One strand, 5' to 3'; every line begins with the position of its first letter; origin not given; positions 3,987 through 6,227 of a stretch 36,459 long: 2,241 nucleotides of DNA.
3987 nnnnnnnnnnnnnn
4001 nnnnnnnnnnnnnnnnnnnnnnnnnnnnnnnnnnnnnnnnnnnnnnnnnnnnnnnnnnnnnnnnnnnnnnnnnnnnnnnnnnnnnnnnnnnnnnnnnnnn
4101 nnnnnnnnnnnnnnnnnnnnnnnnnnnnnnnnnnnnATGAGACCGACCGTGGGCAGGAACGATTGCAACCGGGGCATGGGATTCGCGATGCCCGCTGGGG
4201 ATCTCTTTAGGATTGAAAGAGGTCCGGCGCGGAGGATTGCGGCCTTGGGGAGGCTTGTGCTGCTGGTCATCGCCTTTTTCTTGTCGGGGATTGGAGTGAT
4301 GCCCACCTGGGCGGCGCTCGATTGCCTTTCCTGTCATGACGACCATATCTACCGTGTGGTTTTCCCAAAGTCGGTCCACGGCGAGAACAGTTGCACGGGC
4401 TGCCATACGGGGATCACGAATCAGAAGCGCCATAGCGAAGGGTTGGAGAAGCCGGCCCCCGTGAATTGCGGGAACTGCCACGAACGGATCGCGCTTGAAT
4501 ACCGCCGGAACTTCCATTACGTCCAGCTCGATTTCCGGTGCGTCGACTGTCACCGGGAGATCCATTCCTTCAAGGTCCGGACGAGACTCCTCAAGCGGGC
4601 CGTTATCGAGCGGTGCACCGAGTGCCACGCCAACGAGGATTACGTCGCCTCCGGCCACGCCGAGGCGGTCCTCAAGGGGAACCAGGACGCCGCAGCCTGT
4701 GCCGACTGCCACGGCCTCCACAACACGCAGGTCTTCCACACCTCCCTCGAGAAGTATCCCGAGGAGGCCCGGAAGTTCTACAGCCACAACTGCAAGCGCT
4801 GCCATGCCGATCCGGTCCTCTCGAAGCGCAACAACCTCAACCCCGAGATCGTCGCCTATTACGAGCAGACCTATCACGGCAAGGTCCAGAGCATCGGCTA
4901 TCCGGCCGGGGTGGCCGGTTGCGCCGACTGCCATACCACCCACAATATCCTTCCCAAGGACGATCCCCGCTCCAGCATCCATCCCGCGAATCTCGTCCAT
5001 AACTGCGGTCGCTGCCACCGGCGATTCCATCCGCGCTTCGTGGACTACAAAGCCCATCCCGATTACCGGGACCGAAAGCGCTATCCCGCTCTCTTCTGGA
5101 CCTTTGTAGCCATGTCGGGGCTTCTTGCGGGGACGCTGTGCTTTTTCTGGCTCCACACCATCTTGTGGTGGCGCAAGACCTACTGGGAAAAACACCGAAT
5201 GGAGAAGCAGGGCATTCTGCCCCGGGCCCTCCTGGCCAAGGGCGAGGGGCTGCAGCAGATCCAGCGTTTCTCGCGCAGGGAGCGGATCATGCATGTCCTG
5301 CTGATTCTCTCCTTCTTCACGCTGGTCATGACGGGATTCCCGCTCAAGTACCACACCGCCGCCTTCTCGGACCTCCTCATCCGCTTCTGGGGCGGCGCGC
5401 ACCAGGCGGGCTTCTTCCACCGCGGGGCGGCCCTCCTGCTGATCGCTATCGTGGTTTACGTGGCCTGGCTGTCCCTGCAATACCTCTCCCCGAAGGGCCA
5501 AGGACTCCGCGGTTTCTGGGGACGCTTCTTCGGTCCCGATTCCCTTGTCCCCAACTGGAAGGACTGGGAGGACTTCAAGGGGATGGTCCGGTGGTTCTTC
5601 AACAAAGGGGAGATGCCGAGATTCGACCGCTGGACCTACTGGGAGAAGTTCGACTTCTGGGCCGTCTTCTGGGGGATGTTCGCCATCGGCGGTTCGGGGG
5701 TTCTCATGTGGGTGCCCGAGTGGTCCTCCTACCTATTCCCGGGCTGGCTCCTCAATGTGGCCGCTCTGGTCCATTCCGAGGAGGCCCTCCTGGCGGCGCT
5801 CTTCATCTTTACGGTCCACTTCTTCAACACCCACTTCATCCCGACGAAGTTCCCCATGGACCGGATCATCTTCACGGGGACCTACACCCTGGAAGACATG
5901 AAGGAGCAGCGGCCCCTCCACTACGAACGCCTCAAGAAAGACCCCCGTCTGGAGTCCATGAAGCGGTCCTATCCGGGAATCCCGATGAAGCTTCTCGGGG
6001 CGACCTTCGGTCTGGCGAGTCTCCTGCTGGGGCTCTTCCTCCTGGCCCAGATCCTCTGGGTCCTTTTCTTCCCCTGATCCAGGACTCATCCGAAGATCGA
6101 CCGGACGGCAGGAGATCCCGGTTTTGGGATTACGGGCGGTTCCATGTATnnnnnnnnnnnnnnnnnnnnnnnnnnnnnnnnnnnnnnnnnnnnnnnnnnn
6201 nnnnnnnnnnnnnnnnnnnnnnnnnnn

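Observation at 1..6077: Rhodanese - heptahaem cytochrome - periplasmic rhodanese - CbcL-like module: a candidate quinol-linked extracytoplasmic sulfur redox pathway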

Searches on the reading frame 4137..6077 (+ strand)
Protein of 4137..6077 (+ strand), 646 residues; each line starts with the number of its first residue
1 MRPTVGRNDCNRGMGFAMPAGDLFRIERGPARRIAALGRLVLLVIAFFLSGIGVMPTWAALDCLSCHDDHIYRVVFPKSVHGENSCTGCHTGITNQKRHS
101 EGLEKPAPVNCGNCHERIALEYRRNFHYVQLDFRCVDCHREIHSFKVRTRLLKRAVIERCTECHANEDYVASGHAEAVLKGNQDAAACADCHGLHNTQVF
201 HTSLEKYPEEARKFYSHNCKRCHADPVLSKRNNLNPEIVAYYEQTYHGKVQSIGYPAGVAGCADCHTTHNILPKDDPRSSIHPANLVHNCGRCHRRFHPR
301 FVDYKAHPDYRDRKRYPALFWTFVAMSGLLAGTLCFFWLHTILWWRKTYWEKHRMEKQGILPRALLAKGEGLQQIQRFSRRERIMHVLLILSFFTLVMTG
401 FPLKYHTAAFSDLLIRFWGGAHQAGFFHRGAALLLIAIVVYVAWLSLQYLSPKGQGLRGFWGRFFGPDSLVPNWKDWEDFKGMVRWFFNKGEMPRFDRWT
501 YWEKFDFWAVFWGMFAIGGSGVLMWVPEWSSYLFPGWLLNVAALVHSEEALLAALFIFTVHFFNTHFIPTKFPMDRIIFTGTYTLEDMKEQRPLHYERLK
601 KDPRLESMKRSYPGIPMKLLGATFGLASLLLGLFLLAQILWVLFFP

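Call 3: search_protein_families(library=pfam, proteins=[window:4137-6077:+], max_evalue=0.01)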
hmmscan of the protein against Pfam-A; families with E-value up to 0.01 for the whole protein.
window:4137-6077:+ (646 aa): 7 families
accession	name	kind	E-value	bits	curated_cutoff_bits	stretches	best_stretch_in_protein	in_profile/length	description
PF14522.11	Cytochrome_C7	-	1.9e-13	50.4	24.8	3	124-192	5-66/67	Cytochrome c7 and related cytochrome c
PF14537.11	Cytochrom_c3_2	-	8e-08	33.1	25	1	129-199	3-71/79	Cytochrome c3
PF01292.26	Ni_hydr_CYTB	-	8.3e-08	32.6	30.1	1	333-442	50-159/179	Prokaryotic cytochrome b561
PF02085.21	Cytochrom_CIII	-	8.7e-05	23.2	22.9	0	72-164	19-101/101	Class III cytochrome C family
PF22678.1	Cytochrom_c_NrfB-like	-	0.00072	20.4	27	0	219-299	1-69/89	Cytochrome c-type protein NrfB-like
PF09699.15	Paired_CXXCH_1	-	0.00086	19.4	20.6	1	134-167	8-39/41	Doubled CXXCH motif (Paired_CXXCH_1)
PF22113.1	Mtrc-MtrF_II-IV_dom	-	0.0011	18.9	30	1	134-295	8-164/176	Outer membrane cytochrome MtrC/MtrF-like, domains II/IV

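Call 4: search_protein_families(library=ncbifam, proteins=[window:4137-6077:+], max_evalue=0.01)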
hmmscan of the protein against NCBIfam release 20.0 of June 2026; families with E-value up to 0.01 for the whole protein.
window:4137-6077:+ (646 aa): 4 families
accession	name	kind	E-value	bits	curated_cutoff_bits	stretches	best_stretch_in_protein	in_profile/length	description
TIGR01583.1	formate-DH-gamm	equivalog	1.1e-11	45.1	115.85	2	374-443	1-67/204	formate dehydrogenase subunit gamma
TIGR03153.1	cytochr_NrfH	equivalog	2.3e-05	24.5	134.2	0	110-142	104-136/138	cytochrome c nitrite reductase small subunit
NF007924.0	PRK10639.1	equivalog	6.7e-05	22.7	341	1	491-569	99-175/211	formate dehydrogenase cytochrome b556 subunit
TIGR04257.1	nanowire_3heme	domain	0.00062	19.9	40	0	260-295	24-59/75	c(7)-type cytochrome triheme domain-containing protein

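Call 13: search_solved_structures(query=window:4137-6077:+, max_evalue=1)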
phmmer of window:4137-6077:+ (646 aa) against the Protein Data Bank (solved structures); distinct sequences matched with E-value up to 1: 10.
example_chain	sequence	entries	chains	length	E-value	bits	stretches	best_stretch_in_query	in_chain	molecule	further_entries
28pb_A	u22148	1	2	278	9.7e-07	30.6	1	69-202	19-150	Cytochrome c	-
6r2q_A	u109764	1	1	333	0.0008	21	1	84-224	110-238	Cystathionine beta-synthase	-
2j7a_C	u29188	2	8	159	0.0023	19.5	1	27-91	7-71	CYTOCHROME C QUINOL DEHYDROGENASE NRFH | NAPC/NIRT CYTOCHROME C FAMILY PROTEIN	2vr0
6qvm_A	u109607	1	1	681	0.033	15.7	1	76-178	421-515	Multiheme cytochrome cf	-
3oue_A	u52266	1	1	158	0.36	12.2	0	110-168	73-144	Cytochrome c family protein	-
6m0p_A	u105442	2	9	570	0.39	12.1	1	82-197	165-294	Aerobic hydroxylamine oxidoreductase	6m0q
1fgj_A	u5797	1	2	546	0.45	11.9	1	82-197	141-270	HYDROXYLAMINE OXIDOREDUCTASE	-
4fas_A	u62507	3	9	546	0.49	11.8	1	82-197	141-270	Hydroxylamine oxidoreductase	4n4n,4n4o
1kqf_C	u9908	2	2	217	0.59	11.5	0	490-601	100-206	FORMATE DEHYDROGENASE, NITRATE-INDUCIBLE, CYTOCHROME B556(FDN) SUBUNIT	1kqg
6i5b_A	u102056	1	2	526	0.88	10.9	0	156-276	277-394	Uncharacterized protein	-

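Call 36: find_homologous_proteins(query=window:4137-6077:+)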
Query window:4137-6077:+ (646 aa): 1757 proteins with E <= 0.001 among 8000 candidates; the best 120 are listed.
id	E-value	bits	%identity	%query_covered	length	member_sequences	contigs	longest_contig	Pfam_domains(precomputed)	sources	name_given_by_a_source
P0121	0.0e+0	1424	91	99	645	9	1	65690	PF14537.12,PF14522.12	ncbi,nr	ncbi:MAG: cytochrome C [Deltaproteobacteria bacterium]|nr:cytochrome C [Deltaproteobacteria bacteriu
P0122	0.0e+0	1207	83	91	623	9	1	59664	PF14537.12,PF01292.27,PF14522.12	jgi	-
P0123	0.0e+0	1104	73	94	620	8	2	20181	PF14537.12,PF01292.27,PF14522.12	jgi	jgi:cytochrome b subunit of formate dehydrogenase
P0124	0.0e+0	1092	72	95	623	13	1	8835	PF14537.12,PF01292.27,PF14522.12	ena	-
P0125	0.0e+0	1085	74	90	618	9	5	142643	PF09699.16,PF14537.12,PF01292.27,PF14522.12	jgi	-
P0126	0.0e+0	1082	71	95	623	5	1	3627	PF14537.12,PF14522.12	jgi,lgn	jgi:cytochrome b subunit of formate dehydrogenase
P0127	0.0e+0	1070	71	94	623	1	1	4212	PF14537.12,PF01292.27,PF14522.12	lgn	-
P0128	0.0e+0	1067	71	93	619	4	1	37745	PF14537.12,PF14522.12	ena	-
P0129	0.0e+0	1067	73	90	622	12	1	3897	PF14537.12,PF14522.12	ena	-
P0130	0.0e+0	1050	70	92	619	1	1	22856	PF14537.12,PF01292.27,PF14522.12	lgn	-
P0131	0.0e+0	1047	72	91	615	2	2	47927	PF09699.16,PF14537.12,PF22678.2,PF01292.27,PF14522.12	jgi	jgi:cytochrome b subunit of formate dehydrogenase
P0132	0.0e+0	1046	70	94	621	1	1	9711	PF14537.12,PF01292.27,PF02085.22,PF14522.12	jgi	jgi:cytochrome b subunit of formate dehydrogenase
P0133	0.0e+0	1045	69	95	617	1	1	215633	PF14537.12,PF01292.27,PF14522.12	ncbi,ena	-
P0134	0.0e+0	1043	69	94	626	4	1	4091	PF09699.16,PF14537.12,PF01292.27,PF14522.12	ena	-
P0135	0.0e+0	1042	69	93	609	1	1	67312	PF14537.12,PF02085.22,PF14522.12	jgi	jgi:cytochrome b subunit of formate dehydrogenase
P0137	0.0e+0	1038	68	95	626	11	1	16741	PF09699.16,PF14537.12,PF01292.27,PF02085.22,PF14522.12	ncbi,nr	ncbi:MAG: cytochrome C [Syntrophus sp. (in: bacteria)]|nr:cytochrome C [Syntrophus sp. (in: bacteria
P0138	0.0e+0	1034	69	93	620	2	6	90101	PF14537.12,PF01292.27,PF14522.12,PF22113.2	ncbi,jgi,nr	ncbi:MAG TPA: cytochrome c3 family protein [Syntrophales bacterium]|nr:cytochrome c3 family protein 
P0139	0.0e+0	1034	69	93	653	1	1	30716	PF14537.12,PF01292.27,PF14522.12,PF22113.2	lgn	-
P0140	0.0e+0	1034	69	93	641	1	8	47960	PF14537.12,PF01292.27,PF14522.12,PF22113.2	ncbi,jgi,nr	ncbi:MAG TPA: cytochrome c3 family protein [Syntrophales bacterium]|nr:cytochrome c3 family protein 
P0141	0.0e+0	1033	69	93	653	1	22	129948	PF14537.12,PF01292.27,PF14522.12,PF22113.2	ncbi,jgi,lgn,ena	-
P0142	0.0e+0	1033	69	93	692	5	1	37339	PF14537.12,PF01292.27,PF14522.12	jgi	jgi:cytochrome b subunit of formate dehydrogenase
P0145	0.0e+0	1027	68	92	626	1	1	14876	PF09699.16,PF14537.12,PF01292.27,PF02085.22,PF14522.12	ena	-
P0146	0.0e+0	1025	66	95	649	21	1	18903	PF09699.16,PF14537.12,PF01292.27,PF02085.22,PF14522.12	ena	-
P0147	0.0e+0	1024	67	96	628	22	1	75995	PF14537.12,PF01292.27,PF14522.12,PF22113.2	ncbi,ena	-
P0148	0.0e+0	1022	70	87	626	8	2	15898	PF14537.12,PF01292.27,PF02085.22,PF14522.12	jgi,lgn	jgi:cytochrome b subunit of formate dehydrogenase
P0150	0.0e+0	1013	67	94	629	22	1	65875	PF14537.12,PF01292.27,PF02085.22,PF14522.12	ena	-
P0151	0.0e+0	1012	69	91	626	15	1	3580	PF09699.16,PF14537.12,PF01292.27,PF02085.22,PF14522.12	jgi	jgi:cytochrome b subunit of formate dehydrogenase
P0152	0.0e+0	1012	66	95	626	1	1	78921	PF09699.16,PF14537.12,PF01292.27,PF02085.22,PF14522.12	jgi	jgi:cytochrome b subunit of formate dehydrogenase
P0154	2.0e-292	990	66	91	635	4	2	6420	PF14537.12,PF01292.27,PF02085.22,PF14522.12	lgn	-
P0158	7.3e-288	975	63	93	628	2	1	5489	PF09699.16,PF14537.12,PF22678.2,PF01292.27,PF14522.12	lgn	-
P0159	8.3e-288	975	66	90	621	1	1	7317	PF14537.12,PF22678.2,PF01292.27,PF02085.22,PF14522.12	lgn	-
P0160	8.0e-286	968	66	90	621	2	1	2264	PF14537.12,PF01292.27,PF02085.22,PF14522.12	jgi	jgi:cytochrome b subunit of formate dehydrogenase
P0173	6.4e-278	942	63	95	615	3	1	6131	PF14537.12,PF01292.27,PF02085.22,PF14522.12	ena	-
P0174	7.5e-278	942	63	94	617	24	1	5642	PF14537.12,PF01292.27,PF02085.22,PF14522.12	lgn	-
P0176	6.3e-277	939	62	93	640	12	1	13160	PF14537.12,PF01292.27,PF14522.12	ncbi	-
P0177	1.1e-276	938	63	91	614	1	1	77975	PF14537.12,PF01292.27,PF14522.12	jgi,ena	-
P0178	1.5e-276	937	63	92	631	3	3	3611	PF09699.16,PF14537.12,PF01292.27,PF14522.12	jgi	-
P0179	5.0e-276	936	63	94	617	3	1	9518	PF14537.12,PF01292.27,PF02085.22,PF14522.12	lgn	-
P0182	4.1e-273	926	65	90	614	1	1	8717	PF14537.12,PF01292.27,PF14522.12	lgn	-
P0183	8.4e-273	925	62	90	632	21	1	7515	PF09699.16,PF14537.12,PF22678.2,PF01292.27,PF14522.12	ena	-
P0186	4.6e-271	919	63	90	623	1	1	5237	PF14537.12,PF01292.27,PF14522.12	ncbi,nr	ncbi:MAG: cytochrome c3 family protein [Deltaproteobacteria bacterium]|nr:cytochrome c3 family prote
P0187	3.7e-268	910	62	94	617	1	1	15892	PF09699.16,PF14537.12,PF01292.27,PF02085.22,PF14522.12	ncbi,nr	ncbi:MAG: cytochrome c3 family protein [Deltaproteobacteria bacterium]|nr:cytochrome c3 family prote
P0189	2.4e-266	904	63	90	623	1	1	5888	PF09699.16,PF14537.12,PF22678.2,PF01292.27,PF02085.22,PF14522.12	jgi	jgi:cytochrome b subunit of formate dehydrogenase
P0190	1.5e-265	901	62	91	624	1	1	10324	PF09699.16,PF14537.12,PF01292.27,PF02085.22,PF14522.12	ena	-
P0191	1.4e-264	898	62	91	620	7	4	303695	PF14537.12,PF01292.27,PF02085.22,PF14522.12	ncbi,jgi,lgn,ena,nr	ncbi:MAG TPA: cytochrome b/b6 domain-containing protein [Deltaproteobacteria bacterium]|nr:cytochrom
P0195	2.2e-263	894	60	92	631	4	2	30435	PF14537.12,PF01292.27,PF14522.12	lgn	-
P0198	4.9e-262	889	62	90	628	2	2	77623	PF09699.16,PF14537.12,PF01292.27,PF14522.12,PF22113.2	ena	-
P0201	1.4e-261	888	60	94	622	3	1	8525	PF09699.16,PF14537.12,PF22678.2,PF01292.27,PF14522.12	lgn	-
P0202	1.1e-260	885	65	84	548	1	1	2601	PF14537.12,PF01292.27,PF14522.12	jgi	jgi:cytochrome b subunit of formate dehydrogenase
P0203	1.8e-260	884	62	90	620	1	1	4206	PF09699.16,PF14537.12,PF01292.27,PF14522.12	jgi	jgi:cytochrome b subunit of formate dehydrogenase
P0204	1.3e-259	881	59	94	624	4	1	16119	PF14537.12,PF01292.27,PF14522.12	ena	-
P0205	3.2e-258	877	56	90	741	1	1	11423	PF14537.12,PF01292.27,PF02085.22,PF14522.12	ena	-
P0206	8.8e-258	875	58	95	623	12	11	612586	PF09699.16,PF14537.12,PF22678.2,PF01292.27,PF14522.12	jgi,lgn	-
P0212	2.4e-250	851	56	95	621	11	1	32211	PF09699.16,PF14537.12,PF01292.27,PF14522.12,PF22113.2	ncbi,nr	ncbi:MAG: cytochrome C [Proteobacteria bacterium]|nr:cytochrome C [Pseudomonadota bacterium]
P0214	9.7e-246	836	57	94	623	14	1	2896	PF09699.16,PF14537.12,PF01292.27,PF14522.12,PF22113.2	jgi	jgi:cytochrome b subunit of formate dehydrogenase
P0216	2.6e-244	831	55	94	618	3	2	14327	PF14537.12,PF22678.2,PF01292.27,PF14522.12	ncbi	-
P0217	4.1e-244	830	55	94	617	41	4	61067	PF09699.16,PF14537.12,PF22678.2,PF01292.27,PF14522.12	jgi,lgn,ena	-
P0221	5.8e-242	823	54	95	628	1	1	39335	PF14537.12,PF01292.27,PF14522.12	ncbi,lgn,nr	ncbi:cytochrome C [candidate division KSB1 bacterium]|nr:cytochrome C [candidate division KSB1 bacte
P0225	4.2e-240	817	56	90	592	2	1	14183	PF09699.16,PF14537.12,PF01292.27,PF14522.12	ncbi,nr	ncbi:MAG: hypothetical protein N2596_07175 [Syntrophorhabdaceae bacterium]|nr:hypothetical protein [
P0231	3.6e-238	811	57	89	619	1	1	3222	PF14537.12,PF01292.27,PF14522.12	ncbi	-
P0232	4.1e-238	810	56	90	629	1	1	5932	PF14537.12,PF01292.27,PF14522.12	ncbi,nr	ncbi:cytochrome C [candidate division KSB1 bacterium]|nr:cytochrome C [candidate division KSB1 bacte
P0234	7.1e-238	810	54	95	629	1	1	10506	PF09699.16,PF14537.12,PF01292.27,PF14522.12,PF22113.2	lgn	-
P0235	1.6e-237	808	58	90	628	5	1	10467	PF09699.16,PF14537.12,PF01292.27,PF14522.12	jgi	jgi:cytochrome b subunit of formate dehydrogenase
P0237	6.0e-237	806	56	90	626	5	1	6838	PF14537.12,PF01292.27,PF14522.12,PF22113.2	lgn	-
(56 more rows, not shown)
